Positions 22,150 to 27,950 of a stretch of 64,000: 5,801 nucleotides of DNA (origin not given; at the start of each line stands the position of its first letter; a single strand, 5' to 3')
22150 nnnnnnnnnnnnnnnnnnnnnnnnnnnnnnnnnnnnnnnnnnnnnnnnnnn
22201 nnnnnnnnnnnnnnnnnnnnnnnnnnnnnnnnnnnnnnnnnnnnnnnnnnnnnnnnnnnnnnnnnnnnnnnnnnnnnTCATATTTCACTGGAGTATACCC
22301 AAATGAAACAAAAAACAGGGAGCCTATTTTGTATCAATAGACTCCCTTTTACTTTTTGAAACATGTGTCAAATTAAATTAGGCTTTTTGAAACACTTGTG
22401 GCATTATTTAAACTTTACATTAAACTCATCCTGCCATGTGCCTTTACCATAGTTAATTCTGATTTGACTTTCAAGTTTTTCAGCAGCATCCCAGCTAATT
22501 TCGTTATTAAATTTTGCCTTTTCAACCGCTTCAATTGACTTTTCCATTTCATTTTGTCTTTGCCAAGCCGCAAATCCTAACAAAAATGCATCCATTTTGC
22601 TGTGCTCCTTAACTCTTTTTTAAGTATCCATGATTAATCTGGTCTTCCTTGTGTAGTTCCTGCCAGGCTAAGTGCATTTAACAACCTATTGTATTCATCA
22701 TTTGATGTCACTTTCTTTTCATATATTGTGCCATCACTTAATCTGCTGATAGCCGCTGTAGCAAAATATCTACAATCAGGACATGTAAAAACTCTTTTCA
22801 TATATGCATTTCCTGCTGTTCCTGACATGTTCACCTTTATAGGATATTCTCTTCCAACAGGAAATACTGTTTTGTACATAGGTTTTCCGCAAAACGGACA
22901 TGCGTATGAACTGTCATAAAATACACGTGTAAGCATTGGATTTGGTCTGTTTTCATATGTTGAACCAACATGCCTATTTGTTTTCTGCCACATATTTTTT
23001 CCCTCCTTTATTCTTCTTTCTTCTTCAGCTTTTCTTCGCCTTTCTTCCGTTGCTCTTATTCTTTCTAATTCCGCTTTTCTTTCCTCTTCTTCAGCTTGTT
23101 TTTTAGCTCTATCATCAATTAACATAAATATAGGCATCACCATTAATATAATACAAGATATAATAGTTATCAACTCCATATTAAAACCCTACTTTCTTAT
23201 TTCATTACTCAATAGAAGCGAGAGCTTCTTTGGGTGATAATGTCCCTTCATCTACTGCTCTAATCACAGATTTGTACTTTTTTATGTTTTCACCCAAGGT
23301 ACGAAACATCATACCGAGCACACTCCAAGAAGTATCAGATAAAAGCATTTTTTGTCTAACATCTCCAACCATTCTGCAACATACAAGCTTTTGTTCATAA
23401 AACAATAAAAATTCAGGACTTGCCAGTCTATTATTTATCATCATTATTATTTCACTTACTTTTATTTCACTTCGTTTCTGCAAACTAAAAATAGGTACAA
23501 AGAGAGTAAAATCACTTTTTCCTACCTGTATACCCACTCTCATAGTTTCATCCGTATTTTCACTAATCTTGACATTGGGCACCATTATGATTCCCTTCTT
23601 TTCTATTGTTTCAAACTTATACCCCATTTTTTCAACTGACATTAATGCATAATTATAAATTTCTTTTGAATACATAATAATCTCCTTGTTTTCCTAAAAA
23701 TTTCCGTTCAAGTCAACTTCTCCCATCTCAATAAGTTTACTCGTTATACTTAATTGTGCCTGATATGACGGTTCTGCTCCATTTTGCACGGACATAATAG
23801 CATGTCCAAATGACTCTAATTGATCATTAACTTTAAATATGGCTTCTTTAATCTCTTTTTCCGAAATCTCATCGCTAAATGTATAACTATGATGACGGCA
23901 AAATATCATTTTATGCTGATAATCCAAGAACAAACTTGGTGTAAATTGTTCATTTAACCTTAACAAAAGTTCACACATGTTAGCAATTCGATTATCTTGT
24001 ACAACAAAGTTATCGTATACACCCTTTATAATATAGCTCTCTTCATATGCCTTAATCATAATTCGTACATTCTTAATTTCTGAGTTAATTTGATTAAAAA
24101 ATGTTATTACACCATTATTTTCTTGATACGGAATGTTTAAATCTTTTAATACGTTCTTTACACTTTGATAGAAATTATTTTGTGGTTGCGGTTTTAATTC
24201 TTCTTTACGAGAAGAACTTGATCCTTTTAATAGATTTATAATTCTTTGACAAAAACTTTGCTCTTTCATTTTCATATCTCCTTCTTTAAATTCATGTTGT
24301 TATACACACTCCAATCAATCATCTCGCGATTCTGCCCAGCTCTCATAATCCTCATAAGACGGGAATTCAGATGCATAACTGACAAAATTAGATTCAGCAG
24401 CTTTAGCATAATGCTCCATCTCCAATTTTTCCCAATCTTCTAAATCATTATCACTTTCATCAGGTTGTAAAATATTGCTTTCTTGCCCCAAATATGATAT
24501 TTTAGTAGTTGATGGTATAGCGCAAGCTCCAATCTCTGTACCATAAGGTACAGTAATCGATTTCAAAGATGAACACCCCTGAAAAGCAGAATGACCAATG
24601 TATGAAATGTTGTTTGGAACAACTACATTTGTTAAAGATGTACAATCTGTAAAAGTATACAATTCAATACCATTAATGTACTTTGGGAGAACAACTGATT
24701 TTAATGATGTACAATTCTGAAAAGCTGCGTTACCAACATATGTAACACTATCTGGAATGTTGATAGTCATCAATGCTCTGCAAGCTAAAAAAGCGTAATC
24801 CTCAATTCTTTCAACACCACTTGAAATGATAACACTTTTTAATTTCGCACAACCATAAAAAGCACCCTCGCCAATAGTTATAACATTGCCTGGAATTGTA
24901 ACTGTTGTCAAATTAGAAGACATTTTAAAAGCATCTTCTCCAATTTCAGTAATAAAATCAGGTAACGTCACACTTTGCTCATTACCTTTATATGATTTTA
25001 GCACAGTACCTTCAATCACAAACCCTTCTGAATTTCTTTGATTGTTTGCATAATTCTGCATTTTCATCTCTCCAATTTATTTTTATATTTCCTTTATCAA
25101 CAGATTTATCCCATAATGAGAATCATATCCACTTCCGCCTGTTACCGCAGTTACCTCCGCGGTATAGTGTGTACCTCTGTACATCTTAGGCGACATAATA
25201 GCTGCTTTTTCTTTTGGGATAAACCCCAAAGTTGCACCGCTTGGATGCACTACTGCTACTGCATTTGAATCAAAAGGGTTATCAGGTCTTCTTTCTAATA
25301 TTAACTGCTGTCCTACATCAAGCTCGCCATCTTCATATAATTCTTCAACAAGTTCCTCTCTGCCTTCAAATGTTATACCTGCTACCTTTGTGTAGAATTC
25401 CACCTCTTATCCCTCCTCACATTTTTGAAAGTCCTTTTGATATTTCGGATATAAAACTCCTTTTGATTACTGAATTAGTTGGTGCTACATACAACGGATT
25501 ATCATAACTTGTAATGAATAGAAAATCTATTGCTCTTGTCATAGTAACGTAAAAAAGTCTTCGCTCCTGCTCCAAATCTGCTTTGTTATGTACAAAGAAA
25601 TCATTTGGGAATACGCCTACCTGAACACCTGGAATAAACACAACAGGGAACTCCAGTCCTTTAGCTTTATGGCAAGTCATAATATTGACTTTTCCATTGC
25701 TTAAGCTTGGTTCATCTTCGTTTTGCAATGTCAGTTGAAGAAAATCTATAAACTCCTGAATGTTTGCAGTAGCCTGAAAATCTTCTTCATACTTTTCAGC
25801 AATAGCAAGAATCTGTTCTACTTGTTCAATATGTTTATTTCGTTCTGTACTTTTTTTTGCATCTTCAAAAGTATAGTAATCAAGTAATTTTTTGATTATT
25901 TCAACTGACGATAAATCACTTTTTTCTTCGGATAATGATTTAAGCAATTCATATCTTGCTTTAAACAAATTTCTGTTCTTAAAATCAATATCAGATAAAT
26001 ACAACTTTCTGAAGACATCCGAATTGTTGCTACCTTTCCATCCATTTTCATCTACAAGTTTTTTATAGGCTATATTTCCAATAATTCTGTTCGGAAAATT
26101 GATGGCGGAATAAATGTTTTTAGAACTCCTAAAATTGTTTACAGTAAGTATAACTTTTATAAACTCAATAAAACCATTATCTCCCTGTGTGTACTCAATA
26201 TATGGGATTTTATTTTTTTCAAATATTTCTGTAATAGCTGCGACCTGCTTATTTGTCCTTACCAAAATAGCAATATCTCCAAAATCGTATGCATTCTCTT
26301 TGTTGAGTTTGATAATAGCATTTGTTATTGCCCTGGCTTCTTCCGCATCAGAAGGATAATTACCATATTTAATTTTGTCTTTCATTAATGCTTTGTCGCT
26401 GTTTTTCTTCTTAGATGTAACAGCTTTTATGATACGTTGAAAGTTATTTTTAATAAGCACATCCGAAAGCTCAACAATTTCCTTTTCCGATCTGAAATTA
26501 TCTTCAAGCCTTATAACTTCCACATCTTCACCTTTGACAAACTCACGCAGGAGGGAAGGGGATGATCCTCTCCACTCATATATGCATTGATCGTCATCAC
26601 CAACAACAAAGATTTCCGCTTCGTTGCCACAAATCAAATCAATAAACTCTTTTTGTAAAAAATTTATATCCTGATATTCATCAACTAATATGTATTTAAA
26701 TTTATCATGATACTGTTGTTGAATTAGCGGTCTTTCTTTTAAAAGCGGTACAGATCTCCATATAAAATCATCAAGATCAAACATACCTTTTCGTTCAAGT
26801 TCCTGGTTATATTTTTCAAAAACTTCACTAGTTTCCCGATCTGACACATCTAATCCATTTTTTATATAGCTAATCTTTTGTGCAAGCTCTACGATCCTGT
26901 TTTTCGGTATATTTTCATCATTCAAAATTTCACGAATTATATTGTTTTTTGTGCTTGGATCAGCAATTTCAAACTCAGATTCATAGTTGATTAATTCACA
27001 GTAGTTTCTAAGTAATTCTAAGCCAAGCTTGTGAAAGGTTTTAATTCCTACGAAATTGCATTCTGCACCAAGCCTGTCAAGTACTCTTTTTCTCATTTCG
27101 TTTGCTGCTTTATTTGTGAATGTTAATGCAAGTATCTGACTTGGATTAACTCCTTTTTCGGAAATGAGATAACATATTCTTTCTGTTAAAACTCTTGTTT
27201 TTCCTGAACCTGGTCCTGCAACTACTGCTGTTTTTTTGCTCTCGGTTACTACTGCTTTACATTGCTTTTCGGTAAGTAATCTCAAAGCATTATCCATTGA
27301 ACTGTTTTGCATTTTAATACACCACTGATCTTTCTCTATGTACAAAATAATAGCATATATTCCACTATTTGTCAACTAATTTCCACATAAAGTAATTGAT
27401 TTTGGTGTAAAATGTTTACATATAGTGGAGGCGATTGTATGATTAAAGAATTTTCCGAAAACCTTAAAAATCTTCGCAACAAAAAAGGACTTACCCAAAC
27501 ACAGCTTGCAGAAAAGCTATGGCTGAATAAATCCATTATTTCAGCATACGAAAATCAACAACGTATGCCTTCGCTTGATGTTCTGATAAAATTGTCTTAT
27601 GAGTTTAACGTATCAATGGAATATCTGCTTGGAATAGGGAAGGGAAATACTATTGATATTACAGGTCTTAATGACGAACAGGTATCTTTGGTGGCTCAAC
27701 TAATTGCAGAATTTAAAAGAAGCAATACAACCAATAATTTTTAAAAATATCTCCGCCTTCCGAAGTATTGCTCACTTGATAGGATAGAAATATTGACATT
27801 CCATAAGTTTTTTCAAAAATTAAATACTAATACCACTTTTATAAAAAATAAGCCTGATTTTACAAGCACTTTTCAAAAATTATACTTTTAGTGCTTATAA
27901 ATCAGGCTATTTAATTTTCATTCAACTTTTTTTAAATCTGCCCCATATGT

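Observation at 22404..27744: Seven-gene operon on the island (UvrD-like helicase, HIRAN, cytoplasmic LRR, two YbjN-like proteins, TM/zinc-ribbon protein, small protein) with a divergent XRE regulator: candidate undescribed defence-type system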

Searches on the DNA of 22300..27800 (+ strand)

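Call 11: search_dna_similar(query=window:22300-27800:+, collection=plasmids, mode=distant, max_rows=15)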
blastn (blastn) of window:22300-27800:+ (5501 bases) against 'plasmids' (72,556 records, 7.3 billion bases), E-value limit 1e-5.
No match.

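Call 12: search_dna_similar(query=window:22300-27800:+, collection=phages, mode=distant, max_rows=15)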
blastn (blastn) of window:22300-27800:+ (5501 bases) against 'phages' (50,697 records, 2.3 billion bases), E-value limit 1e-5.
No match.

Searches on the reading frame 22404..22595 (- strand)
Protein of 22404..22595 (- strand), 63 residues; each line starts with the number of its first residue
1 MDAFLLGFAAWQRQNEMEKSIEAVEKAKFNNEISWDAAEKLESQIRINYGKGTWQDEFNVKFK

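Call 3: search_protein_families(library=pfam, proteins=[window:22404-22595:-], max_evalue=0.01)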
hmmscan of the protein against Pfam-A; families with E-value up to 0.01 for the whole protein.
window:22404-22595:- (63 aa): 0 families

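Call 4: search_protein_families(library=padloc, proteins=[window:22404-22595:-], max_evalue=0.01)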
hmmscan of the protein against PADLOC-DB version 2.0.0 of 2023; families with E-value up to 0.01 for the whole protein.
window:22404-22595:- (63 aa): 0 families

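Call 15: search_protein_families(library=phrogs, proteins=[window:22404-22595:-], max_evalue=0.01)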
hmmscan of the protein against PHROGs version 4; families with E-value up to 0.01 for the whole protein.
window:22404-22595:- (63 aa): 0 families

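Call 16: search_protein_families(library=ncbifam, proteins=[window:22404-22595:-], max_evalue=0.01)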
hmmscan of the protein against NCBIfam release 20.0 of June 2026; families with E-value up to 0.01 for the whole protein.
window:22404-22595:- (63 aa): 0 families

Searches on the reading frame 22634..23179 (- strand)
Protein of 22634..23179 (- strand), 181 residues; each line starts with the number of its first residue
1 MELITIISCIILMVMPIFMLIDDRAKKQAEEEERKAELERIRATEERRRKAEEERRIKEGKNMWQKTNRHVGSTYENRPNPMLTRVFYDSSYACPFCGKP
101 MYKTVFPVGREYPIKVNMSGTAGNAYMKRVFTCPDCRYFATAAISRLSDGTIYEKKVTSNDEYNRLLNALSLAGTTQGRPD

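Call 3: search_protein_families(library=pfam, proteins=[window:22634-23179:-], max_evalue=0.01)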
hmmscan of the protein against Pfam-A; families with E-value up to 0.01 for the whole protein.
window:22634-23179:- (181 aa): 1 family
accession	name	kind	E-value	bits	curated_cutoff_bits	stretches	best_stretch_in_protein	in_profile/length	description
PF11600.14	CAF1A_acidic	-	0.0012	19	26.4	1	25-67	61-103/140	Chromatin assembly factor 1 complex p150 subunit, acidic region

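Call 4: search_protein_families(library=padloc, proteins=[window:22634-23179:-], max_evalue=0.01)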
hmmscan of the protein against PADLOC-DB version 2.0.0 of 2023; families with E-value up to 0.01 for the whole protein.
window:22634-23179:- (181 aa): 0 families

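Call 14: find_encoding_contigs(protein=window:22634-23179:-, flank=10000, max_places=10)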
Protein window:22634-23179:- (181 aa): 10 contigs read that carry it; 5 places shown.
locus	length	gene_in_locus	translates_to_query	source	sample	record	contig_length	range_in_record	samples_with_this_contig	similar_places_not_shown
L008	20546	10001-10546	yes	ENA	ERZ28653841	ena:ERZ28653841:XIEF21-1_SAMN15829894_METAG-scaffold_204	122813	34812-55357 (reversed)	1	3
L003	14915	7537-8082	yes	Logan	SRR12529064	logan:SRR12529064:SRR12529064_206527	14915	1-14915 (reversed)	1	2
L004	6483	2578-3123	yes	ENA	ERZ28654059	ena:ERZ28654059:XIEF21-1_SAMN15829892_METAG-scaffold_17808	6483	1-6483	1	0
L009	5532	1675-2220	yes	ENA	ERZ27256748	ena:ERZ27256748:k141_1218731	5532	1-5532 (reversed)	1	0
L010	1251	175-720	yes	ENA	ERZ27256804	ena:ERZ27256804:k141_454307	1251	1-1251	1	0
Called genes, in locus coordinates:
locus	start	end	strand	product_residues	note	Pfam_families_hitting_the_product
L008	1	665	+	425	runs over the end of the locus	PF02403:Seryl_tRNA_N, PF00587:tRNA-synt_2b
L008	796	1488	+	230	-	-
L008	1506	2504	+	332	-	PF14057:GGGtGRT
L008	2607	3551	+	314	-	PF13102:Phage_int_SAM_5 (weak), PF00589:Phage_integrase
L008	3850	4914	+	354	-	-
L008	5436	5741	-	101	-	PF13560:HTH_31 (weak), PF12844:HTH_19, PF01381:HTH_3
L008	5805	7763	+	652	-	PF00580:UvrD-helicase, PF13245:AAA_19, PF13604:AAA_30 (faint), PF13361:UvrD_C, PF13538:UvrD_C_2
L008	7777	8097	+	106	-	PF08797:HIRAN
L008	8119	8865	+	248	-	PF13306:LRR_5, PF13855:LRR_8 (faint), PF13306:LRR_5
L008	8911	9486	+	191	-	-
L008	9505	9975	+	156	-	-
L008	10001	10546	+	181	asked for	-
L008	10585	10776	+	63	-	-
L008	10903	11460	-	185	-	PF00239:Resolvase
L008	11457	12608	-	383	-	PF01580:FtsK_SpoIIIE, PF01935:DUF87 (weak), PF12846:AAA_10 (faint)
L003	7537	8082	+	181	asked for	-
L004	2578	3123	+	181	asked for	-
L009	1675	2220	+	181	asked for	-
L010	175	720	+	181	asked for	-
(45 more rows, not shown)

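Call 15: search_protein_families(library=phrogs, proteins=[window:22634-23179:-], max_evalue=0.01)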
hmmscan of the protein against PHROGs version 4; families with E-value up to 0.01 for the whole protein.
window:22634-23179:- (181 aa): 2 families
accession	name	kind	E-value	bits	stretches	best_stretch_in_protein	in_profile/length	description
phrog_9859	-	unknown function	0.0021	19.3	1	1-58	1-54/116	-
phrog_2834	-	unknown function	0.0044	17.9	0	126-156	47-75/78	-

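Call 16: search_protein_families(library=ncbifam, proteins=[window:22634-23179:-], max_evalue=0.01)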
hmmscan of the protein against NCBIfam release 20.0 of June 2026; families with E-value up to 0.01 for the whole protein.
window:22634-23179:- (181 aa): 0 families

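Call 81: predict_structure(protein=window:22634-23179:-)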
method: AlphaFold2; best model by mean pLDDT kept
length: 181 residues; sequences in the alignment: 1
mean_pLDDT: 66.4   pTM: 0.31
mean pLDDT of the five models: 66.4, 63.5, 59.7, 57.6, 57.4
residues with pLDDT >= 90: 48; 70-90: 29; 50-70: 56; < 50: 48
segments of 3 or more residues with pLDDT < 50: 68-90, 109-123, 172-181
pLDDT, mean of each block of 10 residues (from residue 1): 88 90 94 94 94 87 58 34 41 74 59 38 56 74 60 62 61 37 31
secondary structure, 60 per line:
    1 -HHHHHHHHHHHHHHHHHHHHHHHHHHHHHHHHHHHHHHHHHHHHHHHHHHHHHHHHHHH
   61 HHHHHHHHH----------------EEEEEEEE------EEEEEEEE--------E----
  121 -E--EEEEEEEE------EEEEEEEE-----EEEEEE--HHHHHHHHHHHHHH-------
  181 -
elements in order: H2-69 E86-93 E100-107 E125-132 E139-146 E152-157 H160-173

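Call 87: fold_search(model_id=the predicted structure, library=pdb)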
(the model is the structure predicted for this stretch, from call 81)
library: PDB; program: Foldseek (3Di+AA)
matches with E <= 10: 338; with E <= 0.001: 0
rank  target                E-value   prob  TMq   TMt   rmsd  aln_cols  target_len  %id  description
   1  4hgz_B                3.6e-01  0.69  0.21  0.17  10.3        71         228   13  Structure of the CcbJ Methyltransferase from Streptomyces caelestis (released 2013-10-30)
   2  4hgz_A                4.1e-01  0.44  0.19  0.15  10.4        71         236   14  Structure of the CcbJ Methyltransferase from Streptomyces caelestis (released 2013-10-30)
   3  4hgz_C                4.3e-01  0.63  0.21  0.16  10.5        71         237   13  Structure of the CcbJ Methyltransferase from Streptomyces caelestis (released 2013-10-30)
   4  7b9v_D                5.4e-01  0.15  0.19  0.18  10.2        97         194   12  Yeast C complex spliceosome at 2.8 Angstrom resolution with Prp18/Slu7 bound (released 2021-03-10)
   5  4hgy_B                6.0e-01  0.54  0.21  0.17  10.5        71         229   13  Structure of the CcbJ Methyltransferase from Streptomyces caelestis (released 2013-10-30)
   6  4hgy_E                6.7e-01  0.51  0.21  0.16  10.5        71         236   13  Structure of the CcbJ Methyltransferase from Streptomyces caelestis (released 2013-10-30)
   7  8p0w_E                8.0e-01  0.41  0.19  0.17   4.0        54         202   18  Structure of the human Commander complex COMMD ring (released 2024-03-20)
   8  4hh4_C                8.0e-01  0.30  0.19  0.14  10.4        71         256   14  Structure of the CcbJ Methyltransferase from Streptomyces caelestis (released 2013-10-30)
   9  8xwn_E                8.5e-01  0.28  0.17  0.35   5.2        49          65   26  Structure of CXCR2 bound to CXCL8 (Ligand-receptor focused map) (released 2025-01-15)
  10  4hgy_D                1.0e+00  0.41  0.21  0.16  10.5        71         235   13  Structure of the CcbJ Methyltransferase from Streptomyces caelestis (released 2013-10-30)
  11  4hh4_A                1.0e+00  0.28  0.19  0.14  10.4        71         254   14  Structure of the CcbJ Methyltransferase from Streptomyces caelestis (released 2013-10-30)
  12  4xdx                  1.0e+00  0.25  0.17  0.33   5.4        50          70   26  The crystal structure of soluble human interleukin 8 expressed in Pichia pastoris (released 2015-12-23)
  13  4hgy_A                1.2e+00  0.35  0.21  0.16  10.5        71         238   13  Structure of the CcbJ Methyltransferase from Streptomyces caelestis (released 2013-10-30)
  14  5yzg_Y                1.2e+00  0.18  0.21  0.19   8.8        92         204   15  The Cryo-EM Structure of Human Catalytic Step I Spliceosome (C complex) at 4.1 angstrom resolution (released 2018-08-08)
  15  3qu1_B                1.2e+00  0.05  0.12  0.13  17.3       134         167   10  Peptide deformylase from Vibrio cholerae (released 2011-03-09)
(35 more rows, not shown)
